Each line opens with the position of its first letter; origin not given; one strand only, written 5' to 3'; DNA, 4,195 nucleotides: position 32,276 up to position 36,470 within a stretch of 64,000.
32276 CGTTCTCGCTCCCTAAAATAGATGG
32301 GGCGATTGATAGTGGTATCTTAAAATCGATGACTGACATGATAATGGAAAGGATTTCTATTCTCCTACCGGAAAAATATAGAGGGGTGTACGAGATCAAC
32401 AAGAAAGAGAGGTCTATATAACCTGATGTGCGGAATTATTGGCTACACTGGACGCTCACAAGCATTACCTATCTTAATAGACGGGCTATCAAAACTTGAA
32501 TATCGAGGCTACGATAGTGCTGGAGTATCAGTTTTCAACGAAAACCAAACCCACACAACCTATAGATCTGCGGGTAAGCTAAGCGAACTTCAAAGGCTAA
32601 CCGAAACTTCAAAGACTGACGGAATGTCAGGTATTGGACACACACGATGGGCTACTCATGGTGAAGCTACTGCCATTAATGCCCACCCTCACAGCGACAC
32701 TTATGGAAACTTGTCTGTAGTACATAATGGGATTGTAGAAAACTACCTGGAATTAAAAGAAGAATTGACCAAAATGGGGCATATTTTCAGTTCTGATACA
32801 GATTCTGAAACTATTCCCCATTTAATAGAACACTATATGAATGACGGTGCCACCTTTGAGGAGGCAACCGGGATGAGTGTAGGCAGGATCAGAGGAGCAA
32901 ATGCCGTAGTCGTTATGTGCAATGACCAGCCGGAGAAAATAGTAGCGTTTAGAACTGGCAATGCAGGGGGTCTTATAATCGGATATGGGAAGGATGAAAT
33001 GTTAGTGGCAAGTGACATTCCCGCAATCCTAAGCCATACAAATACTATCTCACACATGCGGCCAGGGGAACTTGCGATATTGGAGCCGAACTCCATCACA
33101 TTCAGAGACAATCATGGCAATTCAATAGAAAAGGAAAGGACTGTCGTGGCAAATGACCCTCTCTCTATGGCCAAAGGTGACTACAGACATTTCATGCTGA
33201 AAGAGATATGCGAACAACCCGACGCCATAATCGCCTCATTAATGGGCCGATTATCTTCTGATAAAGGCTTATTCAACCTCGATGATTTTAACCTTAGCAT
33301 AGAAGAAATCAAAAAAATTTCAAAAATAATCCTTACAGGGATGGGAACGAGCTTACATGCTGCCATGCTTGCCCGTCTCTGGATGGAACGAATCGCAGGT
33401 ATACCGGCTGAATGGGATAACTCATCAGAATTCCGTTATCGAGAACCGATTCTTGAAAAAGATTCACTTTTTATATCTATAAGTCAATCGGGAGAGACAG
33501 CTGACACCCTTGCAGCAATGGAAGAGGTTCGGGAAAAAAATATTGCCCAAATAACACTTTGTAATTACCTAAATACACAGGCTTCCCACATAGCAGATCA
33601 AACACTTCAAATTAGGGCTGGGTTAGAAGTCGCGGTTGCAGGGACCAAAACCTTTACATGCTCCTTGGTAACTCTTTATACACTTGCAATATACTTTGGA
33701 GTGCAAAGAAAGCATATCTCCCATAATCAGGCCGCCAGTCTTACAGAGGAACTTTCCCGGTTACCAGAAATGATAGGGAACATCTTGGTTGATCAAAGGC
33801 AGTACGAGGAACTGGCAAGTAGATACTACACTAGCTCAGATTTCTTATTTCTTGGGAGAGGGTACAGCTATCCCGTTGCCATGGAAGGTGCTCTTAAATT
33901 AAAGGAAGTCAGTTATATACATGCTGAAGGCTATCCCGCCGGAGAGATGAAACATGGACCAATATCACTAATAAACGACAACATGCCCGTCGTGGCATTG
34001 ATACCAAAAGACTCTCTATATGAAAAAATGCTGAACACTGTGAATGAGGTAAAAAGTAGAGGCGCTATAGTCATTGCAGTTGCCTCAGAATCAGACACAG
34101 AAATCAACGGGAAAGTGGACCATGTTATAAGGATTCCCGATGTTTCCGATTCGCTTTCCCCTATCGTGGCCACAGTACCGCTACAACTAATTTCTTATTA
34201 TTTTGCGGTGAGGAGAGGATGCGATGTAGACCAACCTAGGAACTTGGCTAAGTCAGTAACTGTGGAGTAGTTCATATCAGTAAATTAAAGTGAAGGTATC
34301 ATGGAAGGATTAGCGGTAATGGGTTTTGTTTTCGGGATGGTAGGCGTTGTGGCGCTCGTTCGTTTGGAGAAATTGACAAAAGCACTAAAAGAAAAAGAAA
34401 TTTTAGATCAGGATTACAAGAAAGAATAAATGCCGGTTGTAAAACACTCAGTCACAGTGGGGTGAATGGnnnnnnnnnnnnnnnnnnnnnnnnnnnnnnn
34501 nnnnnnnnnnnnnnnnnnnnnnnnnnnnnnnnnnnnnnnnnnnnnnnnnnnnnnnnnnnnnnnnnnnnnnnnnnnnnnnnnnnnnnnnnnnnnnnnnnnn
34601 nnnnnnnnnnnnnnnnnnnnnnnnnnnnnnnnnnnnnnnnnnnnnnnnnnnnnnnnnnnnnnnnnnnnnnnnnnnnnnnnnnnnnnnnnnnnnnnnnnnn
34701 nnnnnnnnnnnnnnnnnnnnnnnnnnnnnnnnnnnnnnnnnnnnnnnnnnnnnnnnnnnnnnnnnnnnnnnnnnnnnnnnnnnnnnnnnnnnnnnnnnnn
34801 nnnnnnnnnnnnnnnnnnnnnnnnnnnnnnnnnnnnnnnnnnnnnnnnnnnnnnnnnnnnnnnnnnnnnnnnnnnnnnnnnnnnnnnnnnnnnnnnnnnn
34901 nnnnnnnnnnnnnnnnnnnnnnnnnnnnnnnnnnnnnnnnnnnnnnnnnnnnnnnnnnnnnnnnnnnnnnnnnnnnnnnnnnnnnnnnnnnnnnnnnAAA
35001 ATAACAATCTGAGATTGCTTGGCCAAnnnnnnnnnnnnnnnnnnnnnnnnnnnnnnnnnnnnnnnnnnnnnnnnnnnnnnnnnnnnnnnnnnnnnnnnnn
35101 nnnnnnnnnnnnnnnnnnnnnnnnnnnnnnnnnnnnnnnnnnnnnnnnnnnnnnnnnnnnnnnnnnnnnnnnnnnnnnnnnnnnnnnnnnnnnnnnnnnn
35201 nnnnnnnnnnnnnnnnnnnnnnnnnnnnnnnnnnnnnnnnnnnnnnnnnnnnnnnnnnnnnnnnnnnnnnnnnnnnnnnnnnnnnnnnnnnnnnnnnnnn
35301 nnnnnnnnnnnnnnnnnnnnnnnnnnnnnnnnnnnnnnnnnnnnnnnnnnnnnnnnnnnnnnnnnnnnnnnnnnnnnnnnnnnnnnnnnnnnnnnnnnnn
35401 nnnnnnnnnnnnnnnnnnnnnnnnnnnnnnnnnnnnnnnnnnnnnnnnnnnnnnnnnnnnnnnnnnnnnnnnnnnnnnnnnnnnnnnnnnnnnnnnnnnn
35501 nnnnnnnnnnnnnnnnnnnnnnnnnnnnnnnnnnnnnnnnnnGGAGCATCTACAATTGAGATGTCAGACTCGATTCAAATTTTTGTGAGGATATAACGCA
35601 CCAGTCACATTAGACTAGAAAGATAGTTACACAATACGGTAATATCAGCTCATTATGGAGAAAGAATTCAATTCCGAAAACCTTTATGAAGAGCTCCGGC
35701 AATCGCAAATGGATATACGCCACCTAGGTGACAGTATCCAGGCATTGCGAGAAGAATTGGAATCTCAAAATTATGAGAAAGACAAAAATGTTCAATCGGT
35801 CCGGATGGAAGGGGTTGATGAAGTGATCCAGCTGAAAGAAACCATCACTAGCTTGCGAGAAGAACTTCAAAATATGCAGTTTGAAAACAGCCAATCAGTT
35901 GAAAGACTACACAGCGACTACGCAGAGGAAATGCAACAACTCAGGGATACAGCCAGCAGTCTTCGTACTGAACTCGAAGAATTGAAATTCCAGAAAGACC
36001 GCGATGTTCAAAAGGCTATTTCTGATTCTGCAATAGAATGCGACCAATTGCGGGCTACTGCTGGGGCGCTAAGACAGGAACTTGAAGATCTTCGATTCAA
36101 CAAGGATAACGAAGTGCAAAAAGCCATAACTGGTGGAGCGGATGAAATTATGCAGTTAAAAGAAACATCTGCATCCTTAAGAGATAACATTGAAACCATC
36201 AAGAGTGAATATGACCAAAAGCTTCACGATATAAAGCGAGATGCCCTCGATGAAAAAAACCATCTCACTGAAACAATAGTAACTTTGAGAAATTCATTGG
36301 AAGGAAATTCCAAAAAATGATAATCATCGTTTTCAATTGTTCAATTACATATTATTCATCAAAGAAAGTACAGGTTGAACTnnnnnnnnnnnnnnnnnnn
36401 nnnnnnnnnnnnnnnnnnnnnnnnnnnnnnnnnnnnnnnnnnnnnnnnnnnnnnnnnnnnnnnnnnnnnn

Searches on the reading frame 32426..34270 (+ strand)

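Call 24: search_protein_families(library=pfam, proteins=[window:32426-34270:+], max_evalue=0.001)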
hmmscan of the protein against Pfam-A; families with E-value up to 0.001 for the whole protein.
window:32426-34270:+ (614 aa): 3 families
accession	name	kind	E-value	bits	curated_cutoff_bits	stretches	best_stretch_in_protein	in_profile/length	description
PF01380.27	SIS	-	3.4e-51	172.9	25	2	474-595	9-129/131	SIS domain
PF13522.11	GATase_6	-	1.4e-16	61.2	27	1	64-173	8-105/130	Glutamine amidotransferase domain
PF13537.11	GATase_7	-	1.2e-11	45.1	25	1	85-202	12-122/123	Glutamine amidotransferase domain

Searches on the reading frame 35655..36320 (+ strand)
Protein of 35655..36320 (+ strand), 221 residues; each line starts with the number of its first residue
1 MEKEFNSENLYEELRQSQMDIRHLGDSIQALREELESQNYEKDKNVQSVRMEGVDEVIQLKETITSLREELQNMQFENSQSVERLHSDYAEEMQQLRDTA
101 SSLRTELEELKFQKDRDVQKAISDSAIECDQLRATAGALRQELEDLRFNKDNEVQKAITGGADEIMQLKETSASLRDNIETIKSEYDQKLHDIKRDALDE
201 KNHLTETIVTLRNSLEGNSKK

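Call 24: search_protein_families(library=pfam, proteins=[window:35655-36320:+], max_evalue=0.001)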
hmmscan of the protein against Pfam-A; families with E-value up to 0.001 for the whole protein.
window:35655-36320:+ (221 aa): 1 family
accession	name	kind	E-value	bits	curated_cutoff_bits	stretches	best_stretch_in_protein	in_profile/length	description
PF09769.14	ApoO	-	0.00024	21.4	31.4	0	165-214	13-62/131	Apolipoprotein O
